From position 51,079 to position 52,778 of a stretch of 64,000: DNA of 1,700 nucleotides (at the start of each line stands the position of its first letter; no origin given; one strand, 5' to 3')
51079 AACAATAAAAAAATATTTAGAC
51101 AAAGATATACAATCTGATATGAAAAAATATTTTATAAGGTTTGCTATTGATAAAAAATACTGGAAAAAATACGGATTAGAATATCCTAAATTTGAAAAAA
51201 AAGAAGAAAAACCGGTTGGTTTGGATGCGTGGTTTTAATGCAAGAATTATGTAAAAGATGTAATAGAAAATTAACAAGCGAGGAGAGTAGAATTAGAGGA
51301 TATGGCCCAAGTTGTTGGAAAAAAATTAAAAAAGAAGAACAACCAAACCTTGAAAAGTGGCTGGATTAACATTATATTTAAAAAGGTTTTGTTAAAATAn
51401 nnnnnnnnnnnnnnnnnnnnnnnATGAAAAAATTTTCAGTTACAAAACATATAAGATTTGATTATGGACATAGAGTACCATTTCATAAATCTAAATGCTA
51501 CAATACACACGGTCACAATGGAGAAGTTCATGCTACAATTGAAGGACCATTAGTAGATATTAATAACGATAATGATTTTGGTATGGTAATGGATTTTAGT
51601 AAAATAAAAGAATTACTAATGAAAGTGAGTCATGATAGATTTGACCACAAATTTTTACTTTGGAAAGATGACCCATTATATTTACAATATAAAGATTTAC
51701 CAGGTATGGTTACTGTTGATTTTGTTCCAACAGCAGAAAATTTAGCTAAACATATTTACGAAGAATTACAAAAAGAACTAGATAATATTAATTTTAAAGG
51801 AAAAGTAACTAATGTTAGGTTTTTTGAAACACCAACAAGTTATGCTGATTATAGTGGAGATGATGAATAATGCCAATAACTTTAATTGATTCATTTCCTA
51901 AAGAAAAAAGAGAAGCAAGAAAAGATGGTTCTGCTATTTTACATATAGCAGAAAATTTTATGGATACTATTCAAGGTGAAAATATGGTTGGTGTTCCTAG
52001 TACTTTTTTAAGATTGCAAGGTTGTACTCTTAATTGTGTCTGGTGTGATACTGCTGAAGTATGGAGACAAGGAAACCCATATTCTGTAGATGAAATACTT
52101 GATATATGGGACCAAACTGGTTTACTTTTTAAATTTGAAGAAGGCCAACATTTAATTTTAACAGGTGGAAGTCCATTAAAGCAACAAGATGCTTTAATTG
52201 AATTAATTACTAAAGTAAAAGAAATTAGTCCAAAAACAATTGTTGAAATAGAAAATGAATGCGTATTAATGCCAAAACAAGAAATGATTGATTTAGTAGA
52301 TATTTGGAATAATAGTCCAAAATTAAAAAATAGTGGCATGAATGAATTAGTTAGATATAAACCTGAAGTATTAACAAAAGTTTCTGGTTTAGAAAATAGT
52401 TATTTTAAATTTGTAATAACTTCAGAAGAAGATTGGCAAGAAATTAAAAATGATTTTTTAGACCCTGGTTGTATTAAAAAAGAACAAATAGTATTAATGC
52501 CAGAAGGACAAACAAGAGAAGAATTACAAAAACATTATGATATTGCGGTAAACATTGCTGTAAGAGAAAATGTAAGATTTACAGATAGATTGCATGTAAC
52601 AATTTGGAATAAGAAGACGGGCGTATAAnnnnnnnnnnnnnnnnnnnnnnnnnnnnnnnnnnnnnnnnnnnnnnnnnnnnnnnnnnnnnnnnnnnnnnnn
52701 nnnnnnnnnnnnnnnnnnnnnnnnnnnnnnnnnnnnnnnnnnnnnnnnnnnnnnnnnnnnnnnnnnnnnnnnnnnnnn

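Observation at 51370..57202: Nine-gene 7-deazaguanine DNA-modification operon whose gene set matches no described end product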

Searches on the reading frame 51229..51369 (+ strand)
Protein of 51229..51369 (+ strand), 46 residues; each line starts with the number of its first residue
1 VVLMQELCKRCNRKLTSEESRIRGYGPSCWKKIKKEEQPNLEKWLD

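Call 124: search_protein_families(library=pfam, proteins=[window:51229-51369:+], max_evalue=0.01)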
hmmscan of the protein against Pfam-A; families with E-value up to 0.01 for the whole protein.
window:51229-51369:+ (46 aa): 1 family
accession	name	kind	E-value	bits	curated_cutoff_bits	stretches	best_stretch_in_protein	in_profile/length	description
PF19474.4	DUF6011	-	1.3e-12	47.5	26.6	1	7-33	10-36/37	Family of unknown function (DUF6011)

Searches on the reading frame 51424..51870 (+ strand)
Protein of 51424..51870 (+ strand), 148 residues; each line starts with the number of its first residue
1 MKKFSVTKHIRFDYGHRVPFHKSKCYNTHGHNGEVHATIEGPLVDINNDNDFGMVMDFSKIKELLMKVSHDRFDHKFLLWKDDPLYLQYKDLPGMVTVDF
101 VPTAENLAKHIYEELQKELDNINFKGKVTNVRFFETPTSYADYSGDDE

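Call 3: search_protein_families(library=pfam, proteins=[window:51424-51870:+], max_evalue=0.01)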
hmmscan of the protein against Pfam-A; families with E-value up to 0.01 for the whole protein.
window:51424-51870:+ (148 aa): 1 family
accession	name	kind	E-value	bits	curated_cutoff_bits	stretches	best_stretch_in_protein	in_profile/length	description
PF01242.24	PTPS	-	6.9e-31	107.2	22.4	1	6-145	2-120/121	6-pyruvoyl tetrahydropterin synthase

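Call 4: search_protein_families(library=ncbifam, proteins=[window:51424-51870:+], max_evalue=0.01)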
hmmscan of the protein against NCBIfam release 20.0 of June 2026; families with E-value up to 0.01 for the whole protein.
window:51424-51870:+ (148 aa): 2 families
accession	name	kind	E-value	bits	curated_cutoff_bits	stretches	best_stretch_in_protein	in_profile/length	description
TIGR00039.1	6PTHBS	subfamily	3.2e-24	85.6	125.5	1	4-146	2-122/124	6-pyruvoyl tetrahydropterin synthase/6-carboxytetrahydropterin synthase family protein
TIGR03367.1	queuosine_QueD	equivalog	2.5e-23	82.3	89.25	1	6-117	2-92/92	6-carboxytetrahydropterin synthase QueD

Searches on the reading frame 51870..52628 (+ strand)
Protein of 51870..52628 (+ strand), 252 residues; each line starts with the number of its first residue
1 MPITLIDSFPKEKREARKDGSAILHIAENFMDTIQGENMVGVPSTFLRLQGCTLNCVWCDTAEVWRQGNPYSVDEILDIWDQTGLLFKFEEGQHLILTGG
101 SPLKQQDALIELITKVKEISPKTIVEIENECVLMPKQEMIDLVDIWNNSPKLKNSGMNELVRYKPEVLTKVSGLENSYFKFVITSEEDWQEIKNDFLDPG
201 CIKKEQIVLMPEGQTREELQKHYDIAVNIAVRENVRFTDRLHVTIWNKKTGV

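Call 3: search_protein_families(library=pfam, proteins=[window:51870-52628:+], max_evalue=0.01)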
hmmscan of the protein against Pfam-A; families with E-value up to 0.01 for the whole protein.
window:51870-52628:+ (252 aa): 2 families
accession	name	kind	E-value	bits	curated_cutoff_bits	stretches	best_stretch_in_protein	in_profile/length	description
PF13353.11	Fer4_12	-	4.3e-09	37.2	22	1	45-127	8-89/137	4Fe-4S single cluster domain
PF04055.27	Radical_SAM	-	4.6e-06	27.3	29.5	1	50-126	5-81/166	Radical SAM superfamily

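Call 4: search_protein_families(library=ncbifam, proteins=[window:51870-52628:+], max_evalue=0.01)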
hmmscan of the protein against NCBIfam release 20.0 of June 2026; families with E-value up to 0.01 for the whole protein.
window:51870-52628:+ (252 aa): 18 families
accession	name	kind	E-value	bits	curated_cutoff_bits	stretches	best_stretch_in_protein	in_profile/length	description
TIGR04349.1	rSAM_QueE_gams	hypoth_equivalog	3.1e-20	72.8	300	1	25-251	2-209/210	7-carboxy-7-deazaguanine synthase QueE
TIGR03365.1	Bsubt_queE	equivalog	1.1e-16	61.2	206.1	1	24-252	3-238/238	7-carboxy-7-deazaguanine synthase QueE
TIGR03963.1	rSAM_QueE_Clost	equivalog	5.2e-15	55.7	260.1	1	26-249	3-215/219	putative 7-carboxy-7-deazaguanine synthase QueE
TIGR04322.1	rSAM_QueE_Ecoli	equivalog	1.9e-13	50.4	200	1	32-242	2-209/215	7-carboxy-7-deazaguanine synthase QueE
TIGR02493.1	PFLA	equivalog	1.1e-08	34.7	231.75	1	48-131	21-105/235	pyruvate formate-lyase-activating protein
TIGR02494.1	PFLE_PFLC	subfamily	2e-07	30.6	174.35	1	68-146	101-178/293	glycyl-radical enzyme activating protein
TIGR02495.1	NrdG2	equivalog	1.3e-06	27.8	131.15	1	41-122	15-92/193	anaerobic ribonucleoside-triphosphate reductase activating protein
NF048010.1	SfplDhtActHpsHDes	equivalog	1e-05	24.5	430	1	68-128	109-168/298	(2S)-3-sulfopropanediol dehydratase activating enzyme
NF033719.1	ind_deCO2_activ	equivalog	1.3e-05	24.7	425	0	67-147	107-185/302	indoleacetate decarboxylase activase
TIGR03977.1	rSAM_pair_HxsC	equivalog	2.6e-05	23.3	267.9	1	46-128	29-105/292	His-Xaa-Ser system radical SAM maturase HxsC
NF033717.2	HPDL_rSAM_activ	equivalog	2.9e-05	23.5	420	0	68-129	109-168/311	4-hydroxyphenylacetate decarboxylase activase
TIGR02491.1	NrdG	equivalog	3e-05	24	126.1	1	46-123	19-97/154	anaerobic ribonucleoside-triphosphate reductase activating protein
TIGR04395.1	cutC_activ_rSAM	equivalog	5.8e-05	22.5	360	0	68-127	107-165/309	choline TMA-lyase-activating enzyme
NF043069.1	T4HPD_activ_SAM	equivalog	8.7e-05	22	425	0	68-146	101-178/299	trans-4-hydroxy-L-proline dehydratase activase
TIGR04508.1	queE_Cx14CxxC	equivalog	0.00085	19.2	240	1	28-145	5-130/208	7-carboxy-7-deazaguanine synthase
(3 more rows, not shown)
